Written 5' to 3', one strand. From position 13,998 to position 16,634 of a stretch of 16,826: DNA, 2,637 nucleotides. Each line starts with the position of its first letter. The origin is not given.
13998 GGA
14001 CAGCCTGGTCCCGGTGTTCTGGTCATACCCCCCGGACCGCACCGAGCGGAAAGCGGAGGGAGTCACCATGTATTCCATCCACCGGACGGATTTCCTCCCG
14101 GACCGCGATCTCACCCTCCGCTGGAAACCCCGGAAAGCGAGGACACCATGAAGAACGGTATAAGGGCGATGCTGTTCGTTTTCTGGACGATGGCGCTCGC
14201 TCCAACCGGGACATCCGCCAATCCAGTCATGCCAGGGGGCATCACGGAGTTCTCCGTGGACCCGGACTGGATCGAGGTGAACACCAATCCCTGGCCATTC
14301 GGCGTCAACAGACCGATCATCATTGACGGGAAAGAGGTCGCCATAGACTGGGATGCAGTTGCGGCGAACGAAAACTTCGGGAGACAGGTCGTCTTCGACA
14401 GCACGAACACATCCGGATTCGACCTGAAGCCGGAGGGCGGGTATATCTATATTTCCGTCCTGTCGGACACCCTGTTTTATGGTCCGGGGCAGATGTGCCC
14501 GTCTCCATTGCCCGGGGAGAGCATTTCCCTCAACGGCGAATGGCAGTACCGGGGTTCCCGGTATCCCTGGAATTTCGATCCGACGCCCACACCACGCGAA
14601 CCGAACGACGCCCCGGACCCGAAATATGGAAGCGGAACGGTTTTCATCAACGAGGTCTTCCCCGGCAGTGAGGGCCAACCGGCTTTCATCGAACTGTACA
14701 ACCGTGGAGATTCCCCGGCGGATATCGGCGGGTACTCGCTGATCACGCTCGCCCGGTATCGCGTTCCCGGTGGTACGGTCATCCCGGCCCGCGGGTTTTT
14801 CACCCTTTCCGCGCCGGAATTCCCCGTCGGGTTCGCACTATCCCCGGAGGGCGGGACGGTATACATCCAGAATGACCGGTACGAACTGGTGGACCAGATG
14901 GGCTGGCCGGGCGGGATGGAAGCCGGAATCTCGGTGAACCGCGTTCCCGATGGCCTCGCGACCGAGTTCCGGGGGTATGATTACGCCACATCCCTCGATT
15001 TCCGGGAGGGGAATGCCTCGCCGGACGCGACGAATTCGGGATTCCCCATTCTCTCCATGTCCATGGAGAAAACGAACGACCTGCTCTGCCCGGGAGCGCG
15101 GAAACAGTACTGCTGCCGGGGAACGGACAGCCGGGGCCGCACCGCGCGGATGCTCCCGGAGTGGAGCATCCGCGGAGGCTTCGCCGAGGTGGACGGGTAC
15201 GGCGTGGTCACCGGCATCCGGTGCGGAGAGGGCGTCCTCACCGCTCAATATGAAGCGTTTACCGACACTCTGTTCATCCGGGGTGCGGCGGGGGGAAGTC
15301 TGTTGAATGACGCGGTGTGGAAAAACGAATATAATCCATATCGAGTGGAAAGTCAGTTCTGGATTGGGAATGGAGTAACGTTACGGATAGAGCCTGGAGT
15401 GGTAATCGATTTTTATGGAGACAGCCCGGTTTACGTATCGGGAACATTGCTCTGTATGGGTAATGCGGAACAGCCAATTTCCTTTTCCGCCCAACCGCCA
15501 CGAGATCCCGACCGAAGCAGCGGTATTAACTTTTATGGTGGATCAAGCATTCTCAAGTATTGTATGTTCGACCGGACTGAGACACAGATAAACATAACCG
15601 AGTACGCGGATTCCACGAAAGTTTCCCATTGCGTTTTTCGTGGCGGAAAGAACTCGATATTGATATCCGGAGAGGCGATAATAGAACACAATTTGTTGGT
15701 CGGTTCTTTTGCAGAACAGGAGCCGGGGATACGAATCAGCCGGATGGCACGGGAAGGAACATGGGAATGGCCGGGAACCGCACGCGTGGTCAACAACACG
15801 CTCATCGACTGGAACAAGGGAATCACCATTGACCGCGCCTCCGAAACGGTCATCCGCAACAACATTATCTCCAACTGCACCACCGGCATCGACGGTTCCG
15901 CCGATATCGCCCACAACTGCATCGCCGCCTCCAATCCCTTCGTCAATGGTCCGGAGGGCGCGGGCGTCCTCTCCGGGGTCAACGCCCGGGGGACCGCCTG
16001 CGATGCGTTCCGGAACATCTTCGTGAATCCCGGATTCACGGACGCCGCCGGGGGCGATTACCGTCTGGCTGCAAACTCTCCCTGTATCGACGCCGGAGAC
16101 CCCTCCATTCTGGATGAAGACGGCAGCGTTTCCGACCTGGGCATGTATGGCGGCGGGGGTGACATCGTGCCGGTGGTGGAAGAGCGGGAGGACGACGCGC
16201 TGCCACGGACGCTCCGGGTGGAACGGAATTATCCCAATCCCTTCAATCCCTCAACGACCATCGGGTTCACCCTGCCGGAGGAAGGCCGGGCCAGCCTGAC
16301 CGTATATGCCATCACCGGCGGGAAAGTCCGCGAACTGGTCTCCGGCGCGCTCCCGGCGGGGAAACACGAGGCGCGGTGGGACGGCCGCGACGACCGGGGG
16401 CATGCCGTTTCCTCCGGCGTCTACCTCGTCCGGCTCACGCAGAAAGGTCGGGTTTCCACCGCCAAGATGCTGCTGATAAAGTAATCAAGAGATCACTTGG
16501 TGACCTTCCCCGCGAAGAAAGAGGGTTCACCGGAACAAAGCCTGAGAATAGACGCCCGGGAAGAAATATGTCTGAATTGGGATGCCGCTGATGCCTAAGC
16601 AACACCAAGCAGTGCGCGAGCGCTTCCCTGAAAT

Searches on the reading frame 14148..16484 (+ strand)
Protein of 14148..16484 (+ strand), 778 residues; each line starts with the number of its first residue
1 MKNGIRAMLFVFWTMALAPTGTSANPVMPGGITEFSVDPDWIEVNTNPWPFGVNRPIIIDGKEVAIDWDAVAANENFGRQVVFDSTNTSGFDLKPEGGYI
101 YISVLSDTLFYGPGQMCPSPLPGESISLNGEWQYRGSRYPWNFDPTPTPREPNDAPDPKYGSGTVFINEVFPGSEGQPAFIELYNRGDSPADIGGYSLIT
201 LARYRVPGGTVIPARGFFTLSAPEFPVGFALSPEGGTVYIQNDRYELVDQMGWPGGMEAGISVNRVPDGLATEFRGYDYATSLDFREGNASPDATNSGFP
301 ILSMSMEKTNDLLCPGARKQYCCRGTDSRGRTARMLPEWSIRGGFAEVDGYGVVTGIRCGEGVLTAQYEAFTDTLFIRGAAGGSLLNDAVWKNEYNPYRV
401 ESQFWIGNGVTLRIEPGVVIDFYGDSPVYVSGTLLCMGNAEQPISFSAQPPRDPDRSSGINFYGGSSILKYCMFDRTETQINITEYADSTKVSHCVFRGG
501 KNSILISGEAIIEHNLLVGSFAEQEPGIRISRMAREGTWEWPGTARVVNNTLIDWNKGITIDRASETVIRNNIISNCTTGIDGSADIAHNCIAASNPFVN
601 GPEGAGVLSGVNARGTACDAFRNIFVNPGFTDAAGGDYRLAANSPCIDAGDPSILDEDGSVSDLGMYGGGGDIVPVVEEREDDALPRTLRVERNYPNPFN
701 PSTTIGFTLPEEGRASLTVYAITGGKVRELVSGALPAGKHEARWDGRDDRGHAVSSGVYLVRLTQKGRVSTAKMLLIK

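Call 51: search_protein_families(library=pfam, proteins=[window:14148-16484:+], max_evalue=0.001)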
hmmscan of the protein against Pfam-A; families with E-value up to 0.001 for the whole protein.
window:14148-16484:+ (778 aa): 5 families
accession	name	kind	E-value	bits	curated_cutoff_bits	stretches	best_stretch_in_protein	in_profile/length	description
PF00932.25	LTD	-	2.4e-12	47.6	34.3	1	161-253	4-107/109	Lamin Tail Domain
PF13860.13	FlgD_ig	-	1.3e-08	35.1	27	1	704-766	13-76/79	FlgD Ig-like domain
PF13229.12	Beta_helix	-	2.4e-05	24.4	25.9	0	548-608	59-119/158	Right handed beta helix region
PF05048.19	NosD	-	0.00018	21.5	23.6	1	472-607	32-153/212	Periplasmic copper-binding protein (NosD)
PF18962.6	Por_Secre_tail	-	0.00082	20.1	27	0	695-774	2-73/75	Secretion system C-terminal sorting domain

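Call 74: search_protein_families(library=ncbifam, proteins=[window:14148-16484:+], max_evalue=0.001)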
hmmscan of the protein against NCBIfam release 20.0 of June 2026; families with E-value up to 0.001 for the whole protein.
window:14148-16484:+ (778 aa): 5 families
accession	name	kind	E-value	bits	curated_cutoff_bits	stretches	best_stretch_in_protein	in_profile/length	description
NF033707.1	T9SS_sortase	equivalog_domain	2.2e-06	25.6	420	1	693-766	1000-1078/1095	type IX secretion system sortase PorU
TIGR04183.1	Por_Secre_tail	domain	3.5e-06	26.9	23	1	695-775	2-70/72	T9SS type A sorting domain-containing protein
NF005176.1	PRK06655.1-1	equivalog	1.3e-05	25.3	230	1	713-767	97-151/197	flagellar hook assembly protein FlgD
TIGR04247.1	NosD_copper_fam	subfamily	2.2e-05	23.2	300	1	505-600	199-284/377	nitrous oxide reductase family maturation protein NosD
NF052323.1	T9SSA_dep_M6i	equivalog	0.00016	19.8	600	1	694-768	960-1029/1043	T9SS-dependent M6-like inactivated metalloprotease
